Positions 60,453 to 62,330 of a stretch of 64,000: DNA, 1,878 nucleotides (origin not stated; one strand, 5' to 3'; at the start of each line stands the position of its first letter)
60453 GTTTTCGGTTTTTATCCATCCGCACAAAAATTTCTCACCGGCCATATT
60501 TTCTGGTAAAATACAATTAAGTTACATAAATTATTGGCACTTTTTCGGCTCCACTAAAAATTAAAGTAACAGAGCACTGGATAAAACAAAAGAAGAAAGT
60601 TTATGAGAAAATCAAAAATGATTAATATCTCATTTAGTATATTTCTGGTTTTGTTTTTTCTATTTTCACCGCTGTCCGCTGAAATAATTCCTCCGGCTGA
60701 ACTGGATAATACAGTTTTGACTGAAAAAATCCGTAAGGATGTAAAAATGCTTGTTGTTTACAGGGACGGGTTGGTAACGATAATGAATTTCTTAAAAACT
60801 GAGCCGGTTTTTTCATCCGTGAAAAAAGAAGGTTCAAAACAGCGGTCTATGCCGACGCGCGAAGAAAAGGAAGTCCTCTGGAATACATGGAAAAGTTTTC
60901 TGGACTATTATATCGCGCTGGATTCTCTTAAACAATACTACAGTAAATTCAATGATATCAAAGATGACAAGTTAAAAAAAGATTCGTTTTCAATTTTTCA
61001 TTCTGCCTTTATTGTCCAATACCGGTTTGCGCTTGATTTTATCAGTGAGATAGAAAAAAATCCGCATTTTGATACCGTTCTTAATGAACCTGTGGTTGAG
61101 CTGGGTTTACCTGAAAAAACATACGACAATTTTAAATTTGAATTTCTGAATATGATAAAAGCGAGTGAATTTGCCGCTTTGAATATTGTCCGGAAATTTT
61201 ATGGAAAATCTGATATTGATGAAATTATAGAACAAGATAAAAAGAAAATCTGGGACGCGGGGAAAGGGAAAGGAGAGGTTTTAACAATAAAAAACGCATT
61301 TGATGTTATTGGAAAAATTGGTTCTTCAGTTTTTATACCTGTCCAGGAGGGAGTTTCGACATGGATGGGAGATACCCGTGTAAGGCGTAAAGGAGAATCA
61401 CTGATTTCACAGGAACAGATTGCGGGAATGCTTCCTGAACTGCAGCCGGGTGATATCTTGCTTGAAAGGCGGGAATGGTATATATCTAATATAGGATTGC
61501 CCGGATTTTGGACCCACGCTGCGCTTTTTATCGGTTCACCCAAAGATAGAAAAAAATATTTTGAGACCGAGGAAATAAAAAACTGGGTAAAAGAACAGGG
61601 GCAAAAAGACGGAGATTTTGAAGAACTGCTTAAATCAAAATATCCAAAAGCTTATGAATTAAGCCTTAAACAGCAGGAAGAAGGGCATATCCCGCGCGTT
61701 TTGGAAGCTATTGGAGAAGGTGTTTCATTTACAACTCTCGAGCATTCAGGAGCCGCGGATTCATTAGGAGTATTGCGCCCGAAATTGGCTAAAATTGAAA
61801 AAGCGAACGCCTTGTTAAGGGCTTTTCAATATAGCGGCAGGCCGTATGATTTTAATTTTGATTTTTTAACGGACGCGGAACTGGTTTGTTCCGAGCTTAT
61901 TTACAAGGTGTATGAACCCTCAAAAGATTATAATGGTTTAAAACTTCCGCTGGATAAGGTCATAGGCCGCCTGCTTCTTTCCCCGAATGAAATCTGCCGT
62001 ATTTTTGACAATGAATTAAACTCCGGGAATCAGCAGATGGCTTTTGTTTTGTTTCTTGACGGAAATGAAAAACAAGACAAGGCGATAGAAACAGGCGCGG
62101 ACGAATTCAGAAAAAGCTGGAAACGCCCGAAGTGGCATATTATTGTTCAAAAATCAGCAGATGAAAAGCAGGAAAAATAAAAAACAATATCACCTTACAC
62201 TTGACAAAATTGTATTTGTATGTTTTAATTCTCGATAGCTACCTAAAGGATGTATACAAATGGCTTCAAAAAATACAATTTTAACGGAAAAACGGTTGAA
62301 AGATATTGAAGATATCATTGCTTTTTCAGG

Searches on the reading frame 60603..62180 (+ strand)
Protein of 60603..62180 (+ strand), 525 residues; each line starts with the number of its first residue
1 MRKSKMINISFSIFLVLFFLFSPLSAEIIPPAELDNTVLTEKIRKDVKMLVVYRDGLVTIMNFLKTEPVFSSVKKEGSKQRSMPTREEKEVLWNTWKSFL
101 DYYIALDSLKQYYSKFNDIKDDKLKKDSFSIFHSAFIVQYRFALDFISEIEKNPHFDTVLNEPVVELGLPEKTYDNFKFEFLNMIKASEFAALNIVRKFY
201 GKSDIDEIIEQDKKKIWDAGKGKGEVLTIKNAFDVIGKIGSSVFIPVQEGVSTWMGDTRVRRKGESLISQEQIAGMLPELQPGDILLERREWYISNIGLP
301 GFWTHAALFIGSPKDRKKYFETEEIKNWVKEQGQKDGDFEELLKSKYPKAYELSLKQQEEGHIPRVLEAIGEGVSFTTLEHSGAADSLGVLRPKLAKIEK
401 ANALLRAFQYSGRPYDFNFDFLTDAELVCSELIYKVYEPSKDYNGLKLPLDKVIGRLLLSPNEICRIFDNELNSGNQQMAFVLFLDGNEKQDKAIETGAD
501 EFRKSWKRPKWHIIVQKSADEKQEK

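Call 35: search_protein_families(library=ncbifam, proteins=[window:60603-62180:+], max_evalue=0.00001)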
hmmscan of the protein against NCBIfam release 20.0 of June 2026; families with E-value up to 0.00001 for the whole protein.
window:60603-62180:+ (525 aa): 1 family
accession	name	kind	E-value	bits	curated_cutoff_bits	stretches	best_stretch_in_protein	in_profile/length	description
NF007458.0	PRK10030.1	equivalog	3.6e-06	26.6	216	1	364-441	63-146/205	YiiX family permuted papain-like enzyme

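Call 52: search_protein_families(library=pfam, proteins=[window:60603-62180:+], max_evalue=0.001)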
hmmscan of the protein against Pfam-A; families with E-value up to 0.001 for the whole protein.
window:60603-62180:+ (525 aa): 1 family
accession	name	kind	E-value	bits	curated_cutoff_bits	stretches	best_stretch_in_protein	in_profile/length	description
PF05708.18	Peptidase_C92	-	3e-11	44.1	27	1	280-462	2-139/166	Permuted papain-like amidase enzyme, YaeF/YiiX, C92 family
